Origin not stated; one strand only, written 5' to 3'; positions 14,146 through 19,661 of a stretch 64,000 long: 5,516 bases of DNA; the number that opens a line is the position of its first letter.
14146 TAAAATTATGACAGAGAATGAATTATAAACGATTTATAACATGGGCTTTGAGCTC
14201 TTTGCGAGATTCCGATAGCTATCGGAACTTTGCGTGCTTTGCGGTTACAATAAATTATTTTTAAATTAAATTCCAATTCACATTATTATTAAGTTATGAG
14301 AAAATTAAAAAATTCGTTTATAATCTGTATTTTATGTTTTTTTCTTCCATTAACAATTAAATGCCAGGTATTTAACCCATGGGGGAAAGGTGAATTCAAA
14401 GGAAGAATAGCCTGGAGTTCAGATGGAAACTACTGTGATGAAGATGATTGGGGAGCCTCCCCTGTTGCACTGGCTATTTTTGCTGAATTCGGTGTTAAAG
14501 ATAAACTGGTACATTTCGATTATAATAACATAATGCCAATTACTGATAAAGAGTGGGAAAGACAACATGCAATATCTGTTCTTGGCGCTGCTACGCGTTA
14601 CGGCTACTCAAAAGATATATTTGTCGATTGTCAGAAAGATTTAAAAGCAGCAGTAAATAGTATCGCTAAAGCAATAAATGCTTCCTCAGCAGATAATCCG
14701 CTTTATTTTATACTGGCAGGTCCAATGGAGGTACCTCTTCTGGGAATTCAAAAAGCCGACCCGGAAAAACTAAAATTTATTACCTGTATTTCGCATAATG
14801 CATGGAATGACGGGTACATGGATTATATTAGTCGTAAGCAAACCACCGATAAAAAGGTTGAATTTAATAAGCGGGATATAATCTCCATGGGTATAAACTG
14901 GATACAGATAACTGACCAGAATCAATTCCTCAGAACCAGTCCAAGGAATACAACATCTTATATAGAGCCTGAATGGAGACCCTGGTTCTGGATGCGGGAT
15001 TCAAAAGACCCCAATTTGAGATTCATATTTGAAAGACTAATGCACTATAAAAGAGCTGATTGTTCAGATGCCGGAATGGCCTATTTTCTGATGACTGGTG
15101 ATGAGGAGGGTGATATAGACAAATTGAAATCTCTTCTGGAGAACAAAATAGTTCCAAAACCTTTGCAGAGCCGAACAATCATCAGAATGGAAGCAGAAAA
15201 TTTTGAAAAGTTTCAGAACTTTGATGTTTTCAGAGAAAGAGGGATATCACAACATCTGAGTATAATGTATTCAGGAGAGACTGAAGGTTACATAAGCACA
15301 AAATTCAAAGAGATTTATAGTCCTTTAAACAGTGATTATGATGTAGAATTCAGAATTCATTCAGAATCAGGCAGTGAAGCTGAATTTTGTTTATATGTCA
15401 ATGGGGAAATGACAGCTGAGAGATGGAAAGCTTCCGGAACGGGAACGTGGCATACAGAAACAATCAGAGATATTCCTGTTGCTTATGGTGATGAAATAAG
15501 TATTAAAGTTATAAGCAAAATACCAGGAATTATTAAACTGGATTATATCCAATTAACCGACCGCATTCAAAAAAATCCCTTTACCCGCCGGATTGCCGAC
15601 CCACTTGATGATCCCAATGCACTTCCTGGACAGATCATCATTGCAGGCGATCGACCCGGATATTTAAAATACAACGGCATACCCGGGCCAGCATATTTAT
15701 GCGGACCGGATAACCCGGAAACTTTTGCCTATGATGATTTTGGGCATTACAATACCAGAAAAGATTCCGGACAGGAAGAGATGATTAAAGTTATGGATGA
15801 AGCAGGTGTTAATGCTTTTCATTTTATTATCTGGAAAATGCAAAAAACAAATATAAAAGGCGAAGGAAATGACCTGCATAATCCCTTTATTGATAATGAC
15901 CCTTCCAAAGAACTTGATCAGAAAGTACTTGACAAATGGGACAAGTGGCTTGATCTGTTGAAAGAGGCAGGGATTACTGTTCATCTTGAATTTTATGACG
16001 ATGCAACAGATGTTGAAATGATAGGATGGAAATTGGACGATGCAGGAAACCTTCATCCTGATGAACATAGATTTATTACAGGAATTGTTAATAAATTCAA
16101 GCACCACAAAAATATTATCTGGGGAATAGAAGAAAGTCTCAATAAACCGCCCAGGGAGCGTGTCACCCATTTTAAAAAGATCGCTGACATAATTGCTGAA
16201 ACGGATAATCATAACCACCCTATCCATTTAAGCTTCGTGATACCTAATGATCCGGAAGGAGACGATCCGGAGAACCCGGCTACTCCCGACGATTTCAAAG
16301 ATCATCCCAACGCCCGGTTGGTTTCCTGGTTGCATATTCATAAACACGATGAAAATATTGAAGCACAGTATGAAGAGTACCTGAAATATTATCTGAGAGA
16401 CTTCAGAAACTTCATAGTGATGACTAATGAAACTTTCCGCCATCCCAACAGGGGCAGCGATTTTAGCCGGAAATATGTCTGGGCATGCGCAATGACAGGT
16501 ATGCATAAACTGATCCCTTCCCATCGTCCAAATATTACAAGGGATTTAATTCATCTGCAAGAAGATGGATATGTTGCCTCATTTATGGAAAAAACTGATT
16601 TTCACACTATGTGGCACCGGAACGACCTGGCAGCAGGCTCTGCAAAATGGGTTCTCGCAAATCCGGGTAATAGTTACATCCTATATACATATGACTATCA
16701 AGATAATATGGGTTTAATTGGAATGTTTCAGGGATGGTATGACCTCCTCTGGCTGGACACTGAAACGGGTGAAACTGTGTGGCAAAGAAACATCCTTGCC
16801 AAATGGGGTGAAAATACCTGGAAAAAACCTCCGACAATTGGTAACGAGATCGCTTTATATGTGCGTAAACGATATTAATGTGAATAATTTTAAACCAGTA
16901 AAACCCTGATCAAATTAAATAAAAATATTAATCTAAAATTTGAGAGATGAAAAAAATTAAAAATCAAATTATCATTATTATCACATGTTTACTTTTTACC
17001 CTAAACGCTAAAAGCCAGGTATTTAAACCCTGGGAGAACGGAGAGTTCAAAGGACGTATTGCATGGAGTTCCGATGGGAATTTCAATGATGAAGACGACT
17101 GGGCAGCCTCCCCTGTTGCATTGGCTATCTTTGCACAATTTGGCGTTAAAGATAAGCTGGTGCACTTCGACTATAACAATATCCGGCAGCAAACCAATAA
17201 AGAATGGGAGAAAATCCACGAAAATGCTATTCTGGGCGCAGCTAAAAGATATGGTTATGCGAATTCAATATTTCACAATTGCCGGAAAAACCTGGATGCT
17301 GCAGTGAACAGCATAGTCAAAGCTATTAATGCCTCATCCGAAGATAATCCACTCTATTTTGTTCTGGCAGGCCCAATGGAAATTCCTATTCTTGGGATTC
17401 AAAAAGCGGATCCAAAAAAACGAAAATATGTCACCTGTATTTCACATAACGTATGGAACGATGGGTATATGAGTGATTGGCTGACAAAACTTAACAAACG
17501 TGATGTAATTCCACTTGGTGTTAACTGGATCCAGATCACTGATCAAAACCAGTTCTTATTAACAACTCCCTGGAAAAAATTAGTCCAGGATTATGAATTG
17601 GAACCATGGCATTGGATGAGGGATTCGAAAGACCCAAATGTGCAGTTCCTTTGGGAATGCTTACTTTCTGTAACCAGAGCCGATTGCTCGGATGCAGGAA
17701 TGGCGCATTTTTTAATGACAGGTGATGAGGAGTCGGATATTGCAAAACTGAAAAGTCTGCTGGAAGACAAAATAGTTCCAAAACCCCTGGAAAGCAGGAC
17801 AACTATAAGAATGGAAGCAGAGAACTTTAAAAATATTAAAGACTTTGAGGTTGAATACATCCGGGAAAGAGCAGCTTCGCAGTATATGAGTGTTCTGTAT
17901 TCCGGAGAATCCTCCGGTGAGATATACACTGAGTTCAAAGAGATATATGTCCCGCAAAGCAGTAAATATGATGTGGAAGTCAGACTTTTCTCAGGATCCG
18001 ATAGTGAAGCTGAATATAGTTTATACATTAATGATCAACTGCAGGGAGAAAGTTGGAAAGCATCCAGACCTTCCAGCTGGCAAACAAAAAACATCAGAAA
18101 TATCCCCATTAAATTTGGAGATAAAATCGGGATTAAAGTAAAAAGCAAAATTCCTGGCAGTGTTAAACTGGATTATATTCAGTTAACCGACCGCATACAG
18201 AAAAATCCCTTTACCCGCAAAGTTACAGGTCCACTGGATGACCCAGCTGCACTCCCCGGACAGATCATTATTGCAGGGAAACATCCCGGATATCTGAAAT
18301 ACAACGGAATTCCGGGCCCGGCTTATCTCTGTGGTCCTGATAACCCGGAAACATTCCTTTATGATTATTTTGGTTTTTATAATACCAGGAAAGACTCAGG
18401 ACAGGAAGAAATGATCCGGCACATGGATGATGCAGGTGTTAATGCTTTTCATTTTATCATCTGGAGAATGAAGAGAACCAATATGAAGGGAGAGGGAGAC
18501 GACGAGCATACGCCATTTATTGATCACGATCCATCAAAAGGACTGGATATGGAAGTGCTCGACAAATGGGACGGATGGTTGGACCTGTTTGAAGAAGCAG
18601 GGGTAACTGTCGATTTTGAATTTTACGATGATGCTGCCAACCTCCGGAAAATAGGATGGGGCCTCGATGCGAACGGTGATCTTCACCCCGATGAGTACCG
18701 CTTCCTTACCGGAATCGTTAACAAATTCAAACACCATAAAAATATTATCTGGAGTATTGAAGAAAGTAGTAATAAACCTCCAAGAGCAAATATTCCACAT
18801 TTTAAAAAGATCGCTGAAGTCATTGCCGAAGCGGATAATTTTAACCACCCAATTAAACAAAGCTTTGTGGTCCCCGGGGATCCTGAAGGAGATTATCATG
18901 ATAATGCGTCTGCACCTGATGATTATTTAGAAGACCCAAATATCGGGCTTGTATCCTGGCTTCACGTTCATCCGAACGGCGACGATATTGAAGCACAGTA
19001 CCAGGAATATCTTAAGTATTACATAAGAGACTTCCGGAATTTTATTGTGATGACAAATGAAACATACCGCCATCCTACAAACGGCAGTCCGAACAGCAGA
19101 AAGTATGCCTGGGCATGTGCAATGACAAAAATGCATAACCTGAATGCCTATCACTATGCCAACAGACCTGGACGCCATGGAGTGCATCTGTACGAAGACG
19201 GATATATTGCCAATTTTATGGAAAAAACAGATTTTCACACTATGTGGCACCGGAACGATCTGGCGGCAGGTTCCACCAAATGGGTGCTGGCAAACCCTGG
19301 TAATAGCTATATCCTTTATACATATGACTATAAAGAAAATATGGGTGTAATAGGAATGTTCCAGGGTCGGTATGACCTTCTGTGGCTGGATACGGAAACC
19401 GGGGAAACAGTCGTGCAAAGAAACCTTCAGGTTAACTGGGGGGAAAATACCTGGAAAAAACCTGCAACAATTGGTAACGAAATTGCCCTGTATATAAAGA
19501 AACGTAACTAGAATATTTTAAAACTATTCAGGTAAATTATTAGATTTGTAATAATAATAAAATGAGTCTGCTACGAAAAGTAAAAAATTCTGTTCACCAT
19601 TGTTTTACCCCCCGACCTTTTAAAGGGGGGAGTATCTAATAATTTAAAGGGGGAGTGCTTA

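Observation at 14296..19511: Tandem duplicated ~860-aa exported proteins with an unassigned four-part architecture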

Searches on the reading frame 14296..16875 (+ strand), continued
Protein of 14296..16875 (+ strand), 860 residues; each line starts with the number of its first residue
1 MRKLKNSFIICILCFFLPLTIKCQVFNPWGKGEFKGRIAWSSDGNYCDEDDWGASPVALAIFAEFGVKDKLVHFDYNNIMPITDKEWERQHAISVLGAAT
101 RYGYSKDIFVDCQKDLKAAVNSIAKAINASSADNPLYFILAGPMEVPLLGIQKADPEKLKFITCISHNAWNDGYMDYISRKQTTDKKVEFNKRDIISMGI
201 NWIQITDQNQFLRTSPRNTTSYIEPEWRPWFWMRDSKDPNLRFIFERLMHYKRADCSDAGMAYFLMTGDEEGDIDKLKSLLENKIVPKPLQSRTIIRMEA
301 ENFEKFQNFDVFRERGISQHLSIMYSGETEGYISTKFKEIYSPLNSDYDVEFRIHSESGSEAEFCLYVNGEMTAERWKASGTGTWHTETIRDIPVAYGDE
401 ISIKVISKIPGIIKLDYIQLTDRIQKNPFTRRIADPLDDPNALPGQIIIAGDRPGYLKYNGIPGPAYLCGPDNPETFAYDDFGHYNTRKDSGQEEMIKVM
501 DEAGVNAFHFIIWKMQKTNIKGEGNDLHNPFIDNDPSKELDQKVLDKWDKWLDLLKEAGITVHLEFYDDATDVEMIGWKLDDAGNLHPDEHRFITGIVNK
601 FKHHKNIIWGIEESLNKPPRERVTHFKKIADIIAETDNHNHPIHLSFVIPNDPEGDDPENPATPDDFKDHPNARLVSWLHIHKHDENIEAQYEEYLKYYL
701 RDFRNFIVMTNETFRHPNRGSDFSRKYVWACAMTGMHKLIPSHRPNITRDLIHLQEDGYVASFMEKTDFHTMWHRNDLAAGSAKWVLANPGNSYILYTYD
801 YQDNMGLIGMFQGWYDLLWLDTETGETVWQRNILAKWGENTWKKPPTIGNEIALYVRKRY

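Call 62: search_protein_families(library=ncbifam, proteins=[L008:7632-9038:+, L044:4534-5625:+, L044:5612-6244:+, L012:7159-8082:+], max_evalue=0.00001)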
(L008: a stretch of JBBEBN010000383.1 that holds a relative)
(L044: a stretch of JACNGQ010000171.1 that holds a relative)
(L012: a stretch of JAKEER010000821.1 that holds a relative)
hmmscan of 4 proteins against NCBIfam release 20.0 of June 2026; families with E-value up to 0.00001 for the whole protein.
L008:7632-9038:+ (469 aa): 1 family
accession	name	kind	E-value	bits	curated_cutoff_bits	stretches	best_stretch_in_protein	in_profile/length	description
NF047819.1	ThrnKinDtnkGamma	equivalog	1.1e-22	80.6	450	1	35-466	3-418/422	D-threonate kinase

L044:4534-5625:+ (364 aa): 16 families
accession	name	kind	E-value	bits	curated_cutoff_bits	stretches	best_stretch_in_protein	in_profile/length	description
TIGR02089.1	TTC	equivalog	3.6e-144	480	470.4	1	4-352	1-351/352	tartrate dehydrogenase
NF006048.0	PRK08194.1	equivalog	6.4e-128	426.7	501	1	4-355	1-351/352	tartrate dehydrogenase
NF002898.0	PRK03437.1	equivalog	1.2e-115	386.5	393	1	5-353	3-345/347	3-isopropylmalate dehydrogenase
TIGR02088.1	LEU3_arch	subfamily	7.8e-90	301.4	409.8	1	9-349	1-323/324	isopropylmalate/isohomocitrate dehydrogenases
TIGR00169.1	leuB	equivalog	2.9e-82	276.5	353.2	1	8-352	1-348/349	3-isopropylmalate dehydrogenase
NF040626.1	AksF2_Meth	equivalog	1.2e-80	271.3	540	1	7-354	2-331/333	homoisocitrate dehydrogenase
NF006529.0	PRK08997.1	equivalog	1.7e-74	250.7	510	1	4-353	1-335/335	isocitrate dehydrogenase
NF040619.1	AksF_Meth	equivalog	1.2e-72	244.8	500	1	7-349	2-343/343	homoisocitrate dehydrogenase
NF006673.0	PRK09222.1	equivalog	1.6e-69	235.1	509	1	4-358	2-346/482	NADP-dependent isocitrate dehydrogenase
NF040855.1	iso_homocit_dh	equivalog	6.8e-66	222.9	680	1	7-355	2-321/345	isocitrate--homoisocitrate dehydrogenase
TIGR00175.1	mito_nad_idh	equivalog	1.4e-59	201.9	432.4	1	6-353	3-334/334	isocitrate dehydrogenase (NAD(+))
TIGR02924.1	ICDH_alpha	equivalog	2.2e-54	185.3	561.35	1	8-355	2-339/473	isocitrate dehydrogenase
TIGR00183.1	prok_nadp_idh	equivalog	1.3e-40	139.6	567.3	2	215-337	275-394/417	isocitrate dehydrogenase (NADP(+))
NF005036.0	PRK06451.1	equivalog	6.3e-38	130.6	484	1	6-335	23-385/412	NADP-dependent isocitrate dehydrogenase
NF005425.0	PRK07006.1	equivalog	3.3e-34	118.3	490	2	222-334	282-391/416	NADP-dependent isocitrate dehydrogenase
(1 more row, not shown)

L044:5612-6244:+ (211 aa): 1 family
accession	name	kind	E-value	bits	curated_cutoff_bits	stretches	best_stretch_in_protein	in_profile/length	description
TIGR03035.1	trp_arylform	equivalog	5.5e-23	82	223.05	1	23-206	27-202/206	arylformamidase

L012:7159-8082:+ (308 aa): 20 families
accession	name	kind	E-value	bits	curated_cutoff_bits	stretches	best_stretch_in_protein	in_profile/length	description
TIGR01859.1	fruc_bis_ald_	equivalog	4.8e-70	236.5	343.05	1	23-302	4-279/282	class II fructose-1,6-bisphosphate aldolase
NF009374.0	PRK12737.1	subfamily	2.7e-67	226.8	383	1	24-275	7-253/284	tagatose-bisphosphate aldolase subunit GatY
TIGR00167.1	cbbA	subfamily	1e-66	225.3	215.6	1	21-302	4-287/290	ketose-bisphosphate aldolase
NF006626.0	PRK09195.1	subfamily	2.2e-66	223.9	384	1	25-296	8-275/284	tagatose-bisphosphate aldolase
TIGR01858.1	tag_bisphos_ald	equivalog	2.4e-63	213.9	443.55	1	25-273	6-249/282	tagatose bisphosphate family class II aldolase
NF009497.0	PRK12857.1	equivalog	1.8e-62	211.1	423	1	20-296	3-275/284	class II fructose-1,6-bisphosphate aldolase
NF006376.0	PRK08610.1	equivalog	3.8e-61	207.3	527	1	22-302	5-282/286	class II fructose-bisphosphate aldolase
NF005284.0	PRK06801.1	equivalog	5e-59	200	406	1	20-297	3-274/286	ketose 1,6-bisphosphate aldolase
NF005823.0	PRK07709.1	equivalog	2.4e-58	198.2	545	1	22-272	5-251/285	class II fructose-bisphosphate aldolase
NF006042.0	PRK08185.1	subfamily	4.6e-57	193.5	405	1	22-303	4-282/287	hypothetical protein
NF005943.0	PRK07998.1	equivalog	1.6e-53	182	364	1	27-304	10-280/283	class II aldolase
NF005288.0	PRK06806.1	equivalog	3.3e-52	177.5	396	1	20-304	3-280/281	class II fructose-bisphosphate aldolase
NF009375.0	PRK12738.1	equivalog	1.6e-51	175.2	542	1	26-296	9-275/286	tagatose-bisphosphate aldolase subunit KbaY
NF005481.0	PRK07084.1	equivalog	1.9e-46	158.7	511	1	24-242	16-238/324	class II fructose-bisphosphate aldolase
NF005590.0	PRK07315.1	equivalog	1.3e-43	149.4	443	1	26-266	9-244/293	class II fructose-bisphosphate aldolase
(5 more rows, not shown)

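Call 69: list_cluster_members(proteins=[P0001, P0002])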
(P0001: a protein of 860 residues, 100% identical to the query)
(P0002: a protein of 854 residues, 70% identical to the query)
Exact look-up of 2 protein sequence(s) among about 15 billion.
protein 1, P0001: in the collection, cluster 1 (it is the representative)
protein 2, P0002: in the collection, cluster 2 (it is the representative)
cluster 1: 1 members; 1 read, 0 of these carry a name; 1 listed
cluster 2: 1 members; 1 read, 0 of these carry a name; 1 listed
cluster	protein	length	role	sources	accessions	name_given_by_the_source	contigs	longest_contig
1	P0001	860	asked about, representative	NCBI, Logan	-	-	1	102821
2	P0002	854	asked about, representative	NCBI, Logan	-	-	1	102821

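Call 91: find_encoding_contigs(protein=P0047, flank=10000, max_places=1)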
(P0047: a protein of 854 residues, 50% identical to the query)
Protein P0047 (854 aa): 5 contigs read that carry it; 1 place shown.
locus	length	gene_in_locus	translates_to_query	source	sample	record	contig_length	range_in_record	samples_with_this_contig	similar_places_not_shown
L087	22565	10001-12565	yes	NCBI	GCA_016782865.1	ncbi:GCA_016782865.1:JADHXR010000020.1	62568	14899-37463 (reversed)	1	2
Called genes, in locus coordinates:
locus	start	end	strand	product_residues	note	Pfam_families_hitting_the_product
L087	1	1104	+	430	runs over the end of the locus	PF01053:Cys_Met_Meta_PP, PF00266:Aminotran_5 (weak)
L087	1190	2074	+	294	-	PF01592:NifU_N, PF04324:Fer2_BFD, PF01106:NifU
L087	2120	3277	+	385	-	PF00155:Aminotran_1_2 (weak), PF00266:Aminotran_5, PF01212:Beta_elim_lyase (weak)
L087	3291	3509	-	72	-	PF10049:DUF2283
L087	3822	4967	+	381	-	PF00144:Beta-lactamase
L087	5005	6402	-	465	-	-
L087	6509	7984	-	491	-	PF19815:DUF6298 (weak)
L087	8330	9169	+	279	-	PF07963:N_methyl (weak)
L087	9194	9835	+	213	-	PF00596:Aldolase_II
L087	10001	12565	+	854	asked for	-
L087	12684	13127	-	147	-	PF01042:Ribonuc_L-PSP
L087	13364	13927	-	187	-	PF13385:Laminin_G_3, PF02210:Laminin_G_2 (weak)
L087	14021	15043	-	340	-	PF07676:PD40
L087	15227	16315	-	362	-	PF23085:RRM_PARP14_3 (faint), PF07676:PD40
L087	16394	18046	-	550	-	PF07676:PD40 (faint), PF13385:Laminin_G_3, PF02210:Laminin_G_2 (weak)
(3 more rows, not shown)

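Call 92: find_encoding_contigs(protein=P0103, flank=10000, max_places=1)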
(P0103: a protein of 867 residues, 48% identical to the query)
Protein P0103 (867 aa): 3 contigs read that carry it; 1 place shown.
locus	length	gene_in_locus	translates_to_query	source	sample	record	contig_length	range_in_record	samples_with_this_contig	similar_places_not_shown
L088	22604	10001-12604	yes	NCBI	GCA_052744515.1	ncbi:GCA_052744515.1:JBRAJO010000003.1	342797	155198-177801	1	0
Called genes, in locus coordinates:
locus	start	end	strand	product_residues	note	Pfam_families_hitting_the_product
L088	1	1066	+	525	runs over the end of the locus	PF13660:DUF4147, PF05161:MOFRL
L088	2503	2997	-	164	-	-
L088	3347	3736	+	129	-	PF07963:N_methyl (faint)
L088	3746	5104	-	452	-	PF13187:Fer4_9 (faint), PF00037:Fer4 (faint), PF12797:Fer4_2 (faint), PF12800:Fer4_4 (faint), PF12838:Fer4_7, PF13183:Fer4_8, PF13534:Fer4_17, PF02754:CCG, +2 more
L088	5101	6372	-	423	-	PF01565:FAD_binding_4, PF02913:FAD-oxidase_C (faint)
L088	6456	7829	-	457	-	PF01565:FAD_binding_4, PF02913:FAD-oxidase_C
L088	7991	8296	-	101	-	PF01910:Thiamine_BP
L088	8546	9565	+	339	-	PF06727:DUF1207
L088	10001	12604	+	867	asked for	-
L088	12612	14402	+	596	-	PF00795:CN_hydrolase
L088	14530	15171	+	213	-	PF08241:Methyltransf_11 (weak), PF08242:Methyltransf_12, PF13649:Methyltransf_25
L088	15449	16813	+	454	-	PF22694:CtpB_N-like (weak), PF00595:PDZ, PF13180:PDZ_2, PF17820:PDZ_6, PF03572:Peptidase_S41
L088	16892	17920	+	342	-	PF00814:TsaD, PF02543:Carbam_trans_N (weak), PF22521:HypF_C_2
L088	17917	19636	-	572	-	-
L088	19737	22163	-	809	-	PF13768:VWA_3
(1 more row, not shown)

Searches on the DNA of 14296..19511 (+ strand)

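Call 18: search_dna_similar(query=window:14296-19511:+, collection=plasmids, mode=near, max_rows=5)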
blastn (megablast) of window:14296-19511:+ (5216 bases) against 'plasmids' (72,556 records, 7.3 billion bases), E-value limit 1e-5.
No match.
